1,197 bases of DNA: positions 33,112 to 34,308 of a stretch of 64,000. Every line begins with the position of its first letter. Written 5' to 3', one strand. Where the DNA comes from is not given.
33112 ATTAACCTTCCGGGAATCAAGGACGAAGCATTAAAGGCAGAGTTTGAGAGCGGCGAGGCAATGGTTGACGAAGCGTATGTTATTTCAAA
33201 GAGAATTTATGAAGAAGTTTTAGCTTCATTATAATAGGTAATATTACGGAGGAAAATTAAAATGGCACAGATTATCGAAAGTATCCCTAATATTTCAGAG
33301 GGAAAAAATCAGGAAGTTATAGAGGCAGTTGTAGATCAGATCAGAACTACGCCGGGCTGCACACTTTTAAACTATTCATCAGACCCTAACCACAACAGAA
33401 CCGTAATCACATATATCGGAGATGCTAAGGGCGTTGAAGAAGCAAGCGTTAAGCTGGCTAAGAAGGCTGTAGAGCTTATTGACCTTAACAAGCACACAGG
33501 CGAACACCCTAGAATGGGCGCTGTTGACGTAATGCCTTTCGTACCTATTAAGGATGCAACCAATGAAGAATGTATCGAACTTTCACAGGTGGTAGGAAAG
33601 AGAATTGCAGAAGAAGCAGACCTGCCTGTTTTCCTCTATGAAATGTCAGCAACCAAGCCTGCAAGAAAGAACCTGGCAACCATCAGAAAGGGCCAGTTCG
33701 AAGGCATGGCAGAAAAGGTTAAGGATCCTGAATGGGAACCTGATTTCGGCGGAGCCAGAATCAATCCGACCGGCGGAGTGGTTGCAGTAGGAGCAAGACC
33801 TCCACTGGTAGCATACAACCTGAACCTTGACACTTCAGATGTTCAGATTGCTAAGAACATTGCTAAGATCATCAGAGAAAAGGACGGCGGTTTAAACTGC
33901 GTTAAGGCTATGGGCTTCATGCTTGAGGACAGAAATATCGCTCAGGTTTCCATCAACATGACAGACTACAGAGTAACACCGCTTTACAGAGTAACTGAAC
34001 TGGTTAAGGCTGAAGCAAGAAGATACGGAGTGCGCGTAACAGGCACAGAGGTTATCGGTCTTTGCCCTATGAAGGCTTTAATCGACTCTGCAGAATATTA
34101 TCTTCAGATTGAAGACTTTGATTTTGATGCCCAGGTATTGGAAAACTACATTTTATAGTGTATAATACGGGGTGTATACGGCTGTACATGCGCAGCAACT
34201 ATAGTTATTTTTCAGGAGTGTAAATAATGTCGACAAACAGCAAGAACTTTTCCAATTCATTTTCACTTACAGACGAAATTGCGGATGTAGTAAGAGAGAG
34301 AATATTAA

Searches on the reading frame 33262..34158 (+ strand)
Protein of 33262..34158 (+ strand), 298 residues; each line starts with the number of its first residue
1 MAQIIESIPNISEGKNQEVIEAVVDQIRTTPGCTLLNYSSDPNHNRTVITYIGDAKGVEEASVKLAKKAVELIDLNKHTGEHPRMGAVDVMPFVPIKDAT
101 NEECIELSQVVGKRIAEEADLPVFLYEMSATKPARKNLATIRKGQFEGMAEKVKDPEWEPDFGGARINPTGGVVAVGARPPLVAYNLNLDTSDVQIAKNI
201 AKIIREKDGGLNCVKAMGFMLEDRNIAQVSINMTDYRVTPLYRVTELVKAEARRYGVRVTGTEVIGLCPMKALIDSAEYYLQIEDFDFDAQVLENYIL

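Call 66: list_cluster_members(proteins=[window:33262-34158:+, window:38098-38913:+, window:36679-37959:+])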
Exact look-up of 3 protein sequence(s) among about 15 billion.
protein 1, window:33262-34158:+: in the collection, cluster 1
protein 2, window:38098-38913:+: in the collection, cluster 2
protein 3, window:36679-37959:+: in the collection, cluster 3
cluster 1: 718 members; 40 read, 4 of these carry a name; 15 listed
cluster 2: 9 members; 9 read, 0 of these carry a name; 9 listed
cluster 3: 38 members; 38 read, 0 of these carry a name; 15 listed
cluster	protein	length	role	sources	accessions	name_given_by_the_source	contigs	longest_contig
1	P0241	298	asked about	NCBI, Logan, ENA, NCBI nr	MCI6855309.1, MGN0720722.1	MAG: glutamate formimidoyltransferase [Firmicutes bacterium] | glutamate formimidoyltransferase [Bacillota bacterium]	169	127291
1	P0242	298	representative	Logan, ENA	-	-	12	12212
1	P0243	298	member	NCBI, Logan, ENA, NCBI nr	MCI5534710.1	MAG: glutamate formimidoyltransferase [Firmicutes bacterium] | glutamate formimidoyltransferase [Bacillota bacterium]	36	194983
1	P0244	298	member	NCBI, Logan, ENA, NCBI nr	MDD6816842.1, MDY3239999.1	MAG: glutamate formimidoyltransferase [Firmicutes bacterium] | glutamate formimidoyltransferase [Bacillota bacterium]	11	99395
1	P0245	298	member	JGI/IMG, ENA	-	glutamate formiminotransferase / 5-formyltetrahydrofolate cyclo-ligase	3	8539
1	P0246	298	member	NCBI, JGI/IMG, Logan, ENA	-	-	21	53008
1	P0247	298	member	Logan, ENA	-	-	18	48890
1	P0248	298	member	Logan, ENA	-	-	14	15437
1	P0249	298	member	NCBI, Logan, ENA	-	-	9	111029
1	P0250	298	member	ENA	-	-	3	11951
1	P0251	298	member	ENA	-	-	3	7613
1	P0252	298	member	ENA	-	-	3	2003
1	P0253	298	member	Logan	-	-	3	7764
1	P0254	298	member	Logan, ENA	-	-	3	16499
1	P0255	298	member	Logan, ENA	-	-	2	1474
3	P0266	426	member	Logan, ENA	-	-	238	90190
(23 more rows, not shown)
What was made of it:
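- The species is a gut organism (call 66).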

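Call 96: find_encoding_contigs(protein=P0266, flank=5000, max_places=10)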
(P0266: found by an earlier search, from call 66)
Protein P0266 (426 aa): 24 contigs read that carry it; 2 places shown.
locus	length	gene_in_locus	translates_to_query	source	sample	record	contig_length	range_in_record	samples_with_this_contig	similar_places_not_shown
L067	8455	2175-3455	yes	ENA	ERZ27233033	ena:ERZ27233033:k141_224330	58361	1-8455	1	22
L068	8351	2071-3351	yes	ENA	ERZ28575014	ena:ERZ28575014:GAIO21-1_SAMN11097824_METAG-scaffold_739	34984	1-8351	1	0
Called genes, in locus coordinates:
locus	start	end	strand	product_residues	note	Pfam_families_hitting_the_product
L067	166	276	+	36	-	-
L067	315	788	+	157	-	-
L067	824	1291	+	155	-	-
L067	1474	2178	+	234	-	PF00072:Response_reg, PF04397:LytTR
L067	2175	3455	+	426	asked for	PF14501:HATPase_c_5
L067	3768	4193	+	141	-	-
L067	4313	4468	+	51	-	-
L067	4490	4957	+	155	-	-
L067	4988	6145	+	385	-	-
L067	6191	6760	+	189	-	-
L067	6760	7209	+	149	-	PF00903:Glyoxalase, PF13669:Glyoxalase_4, PF18029:Glyoxalase_6 (weak)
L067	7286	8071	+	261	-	PF02661:Fic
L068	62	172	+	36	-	-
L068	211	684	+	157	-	-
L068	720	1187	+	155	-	-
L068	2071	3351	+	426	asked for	PF14501:HATPase_c_5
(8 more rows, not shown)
